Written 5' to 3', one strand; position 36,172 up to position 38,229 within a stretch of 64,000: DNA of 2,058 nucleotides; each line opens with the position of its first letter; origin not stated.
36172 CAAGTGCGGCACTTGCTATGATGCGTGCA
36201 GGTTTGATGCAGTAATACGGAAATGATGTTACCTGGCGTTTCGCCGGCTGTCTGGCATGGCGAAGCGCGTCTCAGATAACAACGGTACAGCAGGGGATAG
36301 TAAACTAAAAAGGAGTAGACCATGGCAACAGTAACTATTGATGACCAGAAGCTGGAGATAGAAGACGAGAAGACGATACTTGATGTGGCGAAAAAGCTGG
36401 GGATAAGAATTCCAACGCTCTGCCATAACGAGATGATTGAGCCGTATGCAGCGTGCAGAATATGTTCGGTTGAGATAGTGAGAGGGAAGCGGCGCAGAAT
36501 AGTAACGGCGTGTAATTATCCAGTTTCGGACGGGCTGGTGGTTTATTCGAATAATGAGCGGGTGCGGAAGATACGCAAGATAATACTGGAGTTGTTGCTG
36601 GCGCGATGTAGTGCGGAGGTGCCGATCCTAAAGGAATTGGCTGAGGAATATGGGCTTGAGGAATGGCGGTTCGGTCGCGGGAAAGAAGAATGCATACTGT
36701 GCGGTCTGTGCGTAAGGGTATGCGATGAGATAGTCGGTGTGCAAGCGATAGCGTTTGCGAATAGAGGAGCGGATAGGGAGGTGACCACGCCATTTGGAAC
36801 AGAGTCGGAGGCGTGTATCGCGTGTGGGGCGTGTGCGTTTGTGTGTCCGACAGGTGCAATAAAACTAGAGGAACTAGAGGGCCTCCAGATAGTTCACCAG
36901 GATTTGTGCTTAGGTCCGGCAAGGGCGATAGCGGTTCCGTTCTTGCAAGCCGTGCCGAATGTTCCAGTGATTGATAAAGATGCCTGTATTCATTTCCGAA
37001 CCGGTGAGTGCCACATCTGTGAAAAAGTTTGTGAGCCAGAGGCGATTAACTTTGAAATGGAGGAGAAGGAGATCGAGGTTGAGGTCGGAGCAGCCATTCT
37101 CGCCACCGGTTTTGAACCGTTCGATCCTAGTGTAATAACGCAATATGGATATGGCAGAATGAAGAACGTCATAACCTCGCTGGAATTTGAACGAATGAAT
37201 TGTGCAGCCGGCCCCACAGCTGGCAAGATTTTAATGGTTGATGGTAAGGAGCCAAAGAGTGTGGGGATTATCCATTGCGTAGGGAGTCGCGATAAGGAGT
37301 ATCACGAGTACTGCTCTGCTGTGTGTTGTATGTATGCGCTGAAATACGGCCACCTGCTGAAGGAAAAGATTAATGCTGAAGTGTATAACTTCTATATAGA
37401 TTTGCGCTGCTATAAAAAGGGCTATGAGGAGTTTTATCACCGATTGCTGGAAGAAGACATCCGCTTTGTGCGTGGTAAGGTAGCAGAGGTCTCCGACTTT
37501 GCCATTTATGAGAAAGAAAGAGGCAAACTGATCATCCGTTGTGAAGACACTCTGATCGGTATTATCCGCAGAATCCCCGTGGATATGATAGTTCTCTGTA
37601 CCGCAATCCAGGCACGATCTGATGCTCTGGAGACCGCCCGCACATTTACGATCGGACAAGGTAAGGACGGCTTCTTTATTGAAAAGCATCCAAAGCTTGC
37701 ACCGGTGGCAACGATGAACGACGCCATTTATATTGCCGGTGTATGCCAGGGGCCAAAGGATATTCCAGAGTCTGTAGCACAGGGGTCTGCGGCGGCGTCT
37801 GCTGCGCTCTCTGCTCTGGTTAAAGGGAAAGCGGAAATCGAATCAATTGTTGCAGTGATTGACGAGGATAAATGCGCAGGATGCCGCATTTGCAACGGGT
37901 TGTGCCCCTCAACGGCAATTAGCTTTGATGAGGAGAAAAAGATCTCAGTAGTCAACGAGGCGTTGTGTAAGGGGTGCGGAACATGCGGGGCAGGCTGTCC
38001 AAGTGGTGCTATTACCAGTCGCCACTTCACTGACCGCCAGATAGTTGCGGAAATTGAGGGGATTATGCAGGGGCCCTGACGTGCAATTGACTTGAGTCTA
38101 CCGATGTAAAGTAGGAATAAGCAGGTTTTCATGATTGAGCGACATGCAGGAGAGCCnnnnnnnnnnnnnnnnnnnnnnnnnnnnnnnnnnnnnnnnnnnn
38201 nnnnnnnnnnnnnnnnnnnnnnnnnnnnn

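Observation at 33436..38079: HydBC-type NADH/FMN module paired with an HdrA-type flavoprotein instead of a HydA H-cluster subunit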

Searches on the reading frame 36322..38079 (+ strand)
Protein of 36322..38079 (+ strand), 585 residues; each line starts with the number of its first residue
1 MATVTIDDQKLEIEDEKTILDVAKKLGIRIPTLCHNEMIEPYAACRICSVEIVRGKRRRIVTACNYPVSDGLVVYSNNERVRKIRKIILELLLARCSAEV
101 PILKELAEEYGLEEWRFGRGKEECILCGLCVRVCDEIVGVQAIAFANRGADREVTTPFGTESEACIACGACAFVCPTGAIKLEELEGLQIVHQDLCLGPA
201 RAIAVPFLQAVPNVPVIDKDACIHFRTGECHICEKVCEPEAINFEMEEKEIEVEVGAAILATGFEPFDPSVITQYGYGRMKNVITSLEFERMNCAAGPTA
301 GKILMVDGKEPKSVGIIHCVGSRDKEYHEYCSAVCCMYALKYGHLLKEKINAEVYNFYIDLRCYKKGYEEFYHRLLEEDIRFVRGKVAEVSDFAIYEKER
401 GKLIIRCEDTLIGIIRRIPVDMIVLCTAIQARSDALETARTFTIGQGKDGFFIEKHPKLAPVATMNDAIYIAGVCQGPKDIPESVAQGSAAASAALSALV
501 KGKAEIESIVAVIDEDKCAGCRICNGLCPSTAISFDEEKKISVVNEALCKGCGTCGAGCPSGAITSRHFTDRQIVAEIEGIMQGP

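Call 4: search_protein_families(library=pfam, proteins=[window:36322-38079:+])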
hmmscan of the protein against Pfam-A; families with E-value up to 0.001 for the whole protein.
window:36322-38079:+ (585 aa): 12 families
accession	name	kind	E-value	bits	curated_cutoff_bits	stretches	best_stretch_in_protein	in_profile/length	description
PF00037.32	Fer4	-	4.5e-18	64.7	21.1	2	163-181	6-24/24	4Fe-4S binding domain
PF12838.12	Fer4_7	-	8.7e-17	61.8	27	3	124-179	2-52/52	4Fe-4S dicluster domain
PF14697.11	Fer4_21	-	1.1e-15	57.9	35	2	511-565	1-58/59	4Fe-4S dicluster domain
PF13510.11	Fer2_4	-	3.8e-14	52.9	22.8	1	3-78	5-81/82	2Fe-2S iron-sulfur cluster binding domain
PF12837.12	Fer4_6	-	6.2e-14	51.6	25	1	162-180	6-24/24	4Fe-4S binding domain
PF13187.11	Fer4_9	-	2.2e-13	50.4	27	2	517-564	1-52/52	4Fe-4S dicluster domain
PF13237.11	Fer4_10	-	4.5e-13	49.3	25.5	1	512-560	3-53/53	4Fe-4S dicluster domain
PF13484.11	Fer4_16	-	4.3e-10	40.7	30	0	165-237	2-63/66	4Fe-4S double cluster binding domain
PF12797.12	Fer4_2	-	1.9e-08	34.2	24.5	1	161-177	6-22/22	4Fe-4S binding domain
PF25160.1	LdpA_Fe-S-bd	-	1.3e-07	31.7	27.6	1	522-568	7-47/49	LdpA Fe-S cluster-binding domain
PF22117.2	Fer4_Nqo3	-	4.7e-05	23.9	27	1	122-180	9-66/67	NADH-quinone oxidoreductase subunit 3, ferredoxin-like domain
PF13183.11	Fer4_8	-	0.00064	20.6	27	1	122-178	3-67/68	4Fe-4S dicluster domain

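Call 8: find_homologous_proteins(query=window:36322-38076:+)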
Query window:36322-38076:+ (585 aa): 7998 proteins with E <= 0.001 among 8000 candidates; the best 120 are listed.
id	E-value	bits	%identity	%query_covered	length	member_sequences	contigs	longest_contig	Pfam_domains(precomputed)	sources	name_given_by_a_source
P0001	0.0e+0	1325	100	100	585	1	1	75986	PF14697.12,PF13510.12,PF12797.13,PF12837.13,PF00037.33,PF13484.12,PF12838.13,PF25160.2,PF13237.12,PF13187.12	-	-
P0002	0.0e+0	1219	91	100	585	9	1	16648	PF14697.12,PF13510.12,PF12797.13,PF12837.13,PF00037.33,PF13484.12,PF12838.13,PF25160.2,PF13237.12,PF13187.12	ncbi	-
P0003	0.0e+0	1096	80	100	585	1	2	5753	PF14697.12,PF13510.12,PF12797.13,PF12837.13,PF00037.33,PF13484.12,PF12838.13,PF25160.2,PF13237.12,PF13187.12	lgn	-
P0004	0.0e+0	1023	76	99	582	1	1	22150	PF14697.12,PF12837.13,PF13484.12,PF12838.13,PF13534.12,PF13510.12,PF12797.13,PF00037.33,PF25160.2,PF13237.12,PF13183.12,PF13187.12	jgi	jgi:heterodisulfide reductase subunit A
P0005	0.0e+0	1011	74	99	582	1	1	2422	PF14697.12,PF12837.13,PF13484.12,PF12838.13,PF13534.12,PF13510.12,PF12797.13,PF00037.33,PF25160.2,PF13237.12,PF13183.12,PF13187.12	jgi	jgi:heterodisulfide reductase subunit A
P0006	4.6e-271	919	66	99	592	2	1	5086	PF14697.12,PF13510.12,PF12797.13,PF12837.13,PF00037.33,PF13484.12,PF12838.13,PF25160.2,PF13237.12,PF13183.12,PF13187.12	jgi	jgi:heterodisulfide reductase subunit A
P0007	1.6e-266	904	65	99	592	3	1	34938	PF14697.12,PF12837.13,PF13484.12,PF12838.13,PF22117.3,PF13510.12,PF12797.13,PF00037.33,PF25160.2,PF13237.12,PF13183.12,PF13187.12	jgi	jgi:heterodisulfide reductase subunit A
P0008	1.0e-262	891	64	99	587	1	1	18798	PF14697.12,PF13510.12,PF12797.13,PF12837.13,PF00037.33,PF13484.12,PF12838.13,PF25160.2,PF13237.12,PF13183.12,PF13187.12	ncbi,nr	ncbi:MAG: 4Fe-4S binding protein [bacterium]|nr:4Fe-4S binding protein [bacterium]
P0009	2.2e-261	887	64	100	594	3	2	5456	PF14697.12,PF13510.12,PF12797.13,PF12837.13,PF00037.33,PF13484.12,PF12838.13,PF13534.12,PF25160.2,PF13237.12,PF13187.12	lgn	-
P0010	3.9e-261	886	63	99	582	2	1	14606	PF14697.12,PF13510.12,PF12797.13,PF12837.13,PF00037.33,PF13484.12,PF12838.13,PF13534.12,PF25160.2,PF13237.12,PF13187.12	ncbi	-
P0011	2.0e-259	880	63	100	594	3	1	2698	PF14697.12,PF12837.13,PF13484.12,PF12838.13,PF13534.12,PF13459.12,PF13510.12,PF12797.13,PF00037.33,PF25160.2,PF13237.12,PF13183.12,PF13187.12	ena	-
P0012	8.5e-257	871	63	100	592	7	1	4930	PF14697.12,PF13510.12,PF12797.13,PF12837.13,PF00037.33,PF13484.12,PF12838.13,PF25160.2,PF13237.12,PF13183.12,PF13187.12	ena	-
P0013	8.6e-257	871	62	99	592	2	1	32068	PF14697.12,PF13510.12,PF12797.13,PF12837.13,PF00037.33,PF13484.12,PF12838.13,PF22117.3,PF25160.2,PF13237.12,PF13187.12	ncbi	-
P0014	1.2e-254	864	62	100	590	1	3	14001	PF14697.12,PF13510.12,PF12797.13,PF12837.13,PF00037.33,PF13484.12,PF12838.13,PF25160.2,PF13237.12,PF13183.12,PF13187.12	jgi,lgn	jgi:heterodisulfide reductase subunit A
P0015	2.3e-253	860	61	99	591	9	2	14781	PF14697.12,PF13510.12,PF12797.13,PF12837.13,PF00037.33,PF13484.12,PF12838.13,PF13237.12,PF13183.12,PF13187.12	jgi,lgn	jgi:heterodisulfide reductase subunit A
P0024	9.2e-249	845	61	99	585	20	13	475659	PF14697.12,PF07992.21,PF12837.13,PF13484.12,PF12838.13,PF22117.3,PF13510.12,PF12797.13,PF00037.33,PF25160.2,PF13237.12,PF13183.12,PF13187.12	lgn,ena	-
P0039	4.5e-244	829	61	99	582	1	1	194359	PF14697.12,PF13510.12,PF12837.13,PF00037.33,PF13484.12,PF12838.13,PF25160.2,PF13237.12,PF13183.12,PF13187.12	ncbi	ncbi:MAG: 4Fe-4S dicluster domain-containing protein [Acidobacteriota bacterium]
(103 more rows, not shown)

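Call 10: find_encoding_contigs(protein=P0024, flank=10000, max_places=3)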
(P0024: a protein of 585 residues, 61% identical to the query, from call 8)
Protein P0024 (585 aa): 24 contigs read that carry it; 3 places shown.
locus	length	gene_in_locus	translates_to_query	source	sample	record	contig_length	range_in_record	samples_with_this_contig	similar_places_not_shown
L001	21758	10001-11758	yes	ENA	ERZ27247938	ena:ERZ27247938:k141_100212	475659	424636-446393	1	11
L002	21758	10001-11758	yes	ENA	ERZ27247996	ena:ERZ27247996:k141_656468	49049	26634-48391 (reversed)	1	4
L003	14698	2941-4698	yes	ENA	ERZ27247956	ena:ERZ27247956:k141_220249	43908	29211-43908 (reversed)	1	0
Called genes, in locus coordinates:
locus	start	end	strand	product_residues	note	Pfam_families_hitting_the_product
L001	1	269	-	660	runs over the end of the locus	PF17203:sCache_3_2 (faint), PF17201:Cache_3-Cache_2, PF17202:sCache_3_3, PF00672:HAMP, PF00512:HisKA, PF02518:HATPase_c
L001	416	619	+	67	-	-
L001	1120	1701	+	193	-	PF13183:Fer4_8, PF12838:Fer4_7 (weak), PF13187:Fer4_9, PF13534:Fer4_17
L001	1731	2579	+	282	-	PF02754:CCG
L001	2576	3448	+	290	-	PF00890:FAD_binding_2 (weak), PF07992:Pyr_redox_2 (weak), PF12831:FAD_oxidored, PF13450:NAD_binding_8, PF00037:Fer4 (weak)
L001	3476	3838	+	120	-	PF07085:DRTGG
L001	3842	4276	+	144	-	PF13581:HATPase_c_2, PF02518:HATPase_c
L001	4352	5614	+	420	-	PF02906:Fe_hyd_lg_C, PF04060:FeS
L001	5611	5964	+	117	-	PF07085:DRTGG (weak)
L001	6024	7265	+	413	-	PF13263:PHP_C (weak), PF02518:HATPase_c, PF13589:HATPase_c_3 (weak)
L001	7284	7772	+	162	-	PF01257:2Fe-2S_thioredx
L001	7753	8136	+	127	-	-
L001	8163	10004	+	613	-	PF01512:Complex1_51K, PF10531:SLBB (faint), PF12838:Fer4_7 (faint), PF10589:NADH_4Fe-4S, PF13237:Fer4_10 (weak), PF13187:Fer4_9 (weak), PF00037:Fer4 (weak)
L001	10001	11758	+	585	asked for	PF13510:Fer2_4, PF12838:Fer4_7, PF14697:Fer4_21 (weak), PF22117:Fer4_Nqo3 (weak), PF12838:Fer4_7 (weak), PF07992:Pyr_redox_2 (weak), PF12838:Fer4_7 (weak), PF13237:Fer4_10 (weak), +8 more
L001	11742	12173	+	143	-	PF02662:FlpD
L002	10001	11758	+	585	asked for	PF13510:Fer2_4, PF12838:Fer4_7, PF14697:Fer4_21 (weak), PF22117:Fer4_Nqo3 (weak), PF12838:Fer4_7 (weak), PF07992:Pyr_redox_2 (weak), PF12838:Fer4_7 (weak), PF13237:Fer4_10 (weak), +8 more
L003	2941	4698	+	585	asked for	PF13510:Fer2_4, PF12838:Fer4_7, PF14697:Fer4_21 (weak), PF22117:Fer4_Nqo3 (weak), PF12838:Fer4_7 (weak), PF07992:Pyr_redox_2 (weak), PF12838:Fer4_7 (weak), PF13237:Fer4_10 (weak), +8 more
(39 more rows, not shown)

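Call 11: find_encoding_contigs(protein=P0039, flank=10000, max_places=2)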
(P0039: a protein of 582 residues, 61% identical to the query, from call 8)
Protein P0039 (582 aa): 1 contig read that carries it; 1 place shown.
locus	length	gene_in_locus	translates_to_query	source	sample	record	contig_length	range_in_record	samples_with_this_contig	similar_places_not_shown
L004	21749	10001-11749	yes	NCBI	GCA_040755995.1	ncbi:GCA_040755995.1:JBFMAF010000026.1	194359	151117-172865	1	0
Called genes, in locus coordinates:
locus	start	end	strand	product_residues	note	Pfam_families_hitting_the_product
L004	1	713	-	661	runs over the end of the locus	PF17201:Cache_3-Cache_2, PF17202:sCache_3_3, PF17203:sCache_3_2 (weak), PF00672:HAMP, PF00512:HisKA, PF02518:HATPase_c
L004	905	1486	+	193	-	PF13183:Fer4_8, PF13237:Fer4_10 (faint), PF13187:Fer4_9, PF13534:Fer4_17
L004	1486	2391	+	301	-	PF02754:CCG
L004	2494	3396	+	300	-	PF00890:FAD_binding_2, PF01134:GIDA (weak), PF01266:DAO (weak), PF03486:HI0933_like (faint), PF07992:Pyr_redox_2 (weak), PF12831:FAD_oxidored, PF13450:NAD_binding_8, PF00037:Fer4 (weak)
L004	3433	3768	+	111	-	-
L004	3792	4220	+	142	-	PF13581:HATPase_c_2, PF02518:HATPase_c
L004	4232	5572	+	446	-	PF00037:Fer4 (weak), PF12837:Fer4_6 (weak), PF12838:Fer4_7 (weak), PF13187:Fer4_9, PF13237:Fer4_10, PF13746:Fer4_18 (weak), PF02906:Fe_hyd_lg_C, PF04060:FeS, +1 more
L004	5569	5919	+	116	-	PF07085:DRTGG (weak)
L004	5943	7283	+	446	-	PF13263:PHP_C (faint), PF02518:HATPase_c, PF13589:HATPase_c_3 (weak)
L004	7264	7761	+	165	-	PF01257:2Fe-2S_thioredx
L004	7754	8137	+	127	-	-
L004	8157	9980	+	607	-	PF01512:Complex1_51K, PF10589:NADH_4Fe-4S, PF12837:Fer4_6 (faint), PF13237:Fer4_10 (weak), PF12838:Fer4_7 (weak), PF13187:Fer4_9 (weak), PF14697:Fer4_21 (weak), PF00037:Fer4 (weak)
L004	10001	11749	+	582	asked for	PF13510:Fer2_4, PF12837:Fer4_6 (faint), PF12838:Fer4_7, PF14697:Fer4_21 (weak), PF13237:Fer4_10 (weak), PF13187:Fer4_9 (weak), PF25160:LdpA_Fe-S-bd (weak), PF00037:Fer4 (weak), +2 more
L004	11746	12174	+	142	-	PF02662:FlpD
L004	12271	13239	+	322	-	PF01058:Oxidored_q6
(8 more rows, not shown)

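Call 12: find_encoding_contigs(protein=P0002, flank=10000, max_places=2)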
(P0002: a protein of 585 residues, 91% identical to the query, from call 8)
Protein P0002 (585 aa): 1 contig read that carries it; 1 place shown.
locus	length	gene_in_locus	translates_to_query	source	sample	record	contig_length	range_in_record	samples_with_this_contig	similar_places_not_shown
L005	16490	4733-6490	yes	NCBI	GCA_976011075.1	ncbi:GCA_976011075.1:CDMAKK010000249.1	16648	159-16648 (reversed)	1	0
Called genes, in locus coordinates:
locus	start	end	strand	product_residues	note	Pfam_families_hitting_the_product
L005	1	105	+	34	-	?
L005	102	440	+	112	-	-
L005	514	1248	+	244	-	PF02811:PHP, PF13263:PHP_C (weak)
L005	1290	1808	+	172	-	PF02518:HATPase_c, PF13589:HATPase_c_3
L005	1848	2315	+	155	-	PF01257:2Fe-2S_thioredx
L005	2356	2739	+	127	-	-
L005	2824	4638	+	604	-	PF01257:2Fe-2S_thioredx (weak), PF01512:Complex1_51K, PF10531:SLBB (weak), PF10589:NADH_4Fe-4S, PF12797:Fer4_2 (faint), PF13237:Fer4_10 (weak), PF00037:Fer4 (weak), PF13187:Fer4_9 (weak), +1 more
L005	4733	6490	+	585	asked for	PF13510:Fer2_4, PF12838:Fer4_7, PF14697:Fer4_21, PF00037:Fer4 (weak), PF12838:Fer4_7 (weak), PF13237:Fer4_10, PF14697:Fer4_21, PF13187:Fer4_9 (weak), +4 more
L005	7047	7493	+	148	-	PF02082:Rrf2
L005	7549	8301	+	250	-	PF01507:PAPS_reduct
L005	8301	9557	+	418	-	PF14306:PUA_2, PF01747:ATP-sulfurylase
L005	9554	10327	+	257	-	PF01925:TauE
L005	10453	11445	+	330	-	PF03460:NIR_SIR_ferr, PF01077:NIR_SIR, PF00037:Fer4 (weak), PF12837:Fer4_6 (weak), PF13237:Fer4_10 (weak), PF14697:Fer4_21 (weak), PF12838:Fer4_7, PF13187:Fer4_9 (weak), +2 more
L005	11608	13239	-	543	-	PF08334:T2SSG (faint)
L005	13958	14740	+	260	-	-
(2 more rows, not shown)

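Call 13: find_encoding_contigs(protein=P0004, flank=10000, max_places=2)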
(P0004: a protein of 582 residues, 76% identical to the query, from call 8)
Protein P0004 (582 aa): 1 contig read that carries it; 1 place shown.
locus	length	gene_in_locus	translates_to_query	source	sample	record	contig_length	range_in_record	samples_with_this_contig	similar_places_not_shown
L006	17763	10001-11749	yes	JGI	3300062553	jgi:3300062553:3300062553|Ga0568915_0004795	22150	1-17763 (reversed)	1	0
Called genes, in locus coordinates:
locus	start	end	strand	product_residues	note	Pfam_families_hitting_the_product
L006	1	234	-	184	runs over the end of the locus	PF01467:CTP_transf_like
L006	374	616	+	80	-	PF01155:HypA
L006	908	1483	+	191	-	PF13183:Fer4_8, PF13187:Fer4_9, PF13237:Fer4_10 (faint), PF13534:Fer4_17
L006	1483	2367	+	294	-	PF02754:CCG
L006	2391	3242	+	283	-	PF01946:Thi4 (faint), PF00890:FAD_binding_2, PF01266:DAO (weak), PF07992:Pyr_redox_2 (weak), PF12831:FAD_oxidored, PF13450:NAD_binding_8, PF00037:Fer4 (weak)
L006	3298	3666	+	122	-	PF07085:DRTGG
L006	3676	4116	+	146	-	PF13581:HATPase_c_2, PF02518:HATPase_c (weak)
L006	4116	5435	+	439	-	PF12838:Fer4_7 (weak), PF13187:Fer4_9 (weak), PF13237:Fer4_10, PF25160:LdpA_Fe-S-bd (weak), PF00037:Fer4 (weak), PF12837:Fer4_6 (weak), PF02906:Fe_hyd_lg_C, PF04060:FeS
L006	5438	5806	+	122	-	-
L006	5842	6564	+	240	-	PF02811:PHP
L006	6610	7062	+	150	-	PF02518:HATPase_c, PF13589:HATPase_c_3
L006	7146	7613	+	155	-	PF01257:2Fe-2S_thioredx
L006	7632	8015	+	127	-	-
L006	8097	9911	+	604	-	PF01512:Complex1_51K, PF10531:SLBB (weak), PF10589:NADH_4Fe-4S, PF12797:Fer4_2 (faint), PF14697:Fer4_21 (faint), PF13237:Fer4_10 (weak), PF00037:Fer4 (weak), PF12838:Fer4_7 (weak)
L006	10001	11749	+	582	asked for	PF13510:Fer2_4, PF12838:Fer4_7, PF14697:Fer4_21, PF13237:Fer4_10, PF14697:Fer4_21, PF12838:Fer4_7, PF13187:Fer4_9, PF00037:Fer4, +10 more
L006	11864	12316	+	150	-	PF02662:FlpD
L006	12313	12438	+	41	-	-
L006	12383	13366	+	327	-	PF01058:Oxidored_q6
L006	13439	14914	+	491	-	PF27537:HoxH, PF00374:NiFeSe_Hases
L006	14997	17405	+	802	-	PF09586:YfhO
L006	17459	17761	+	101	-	?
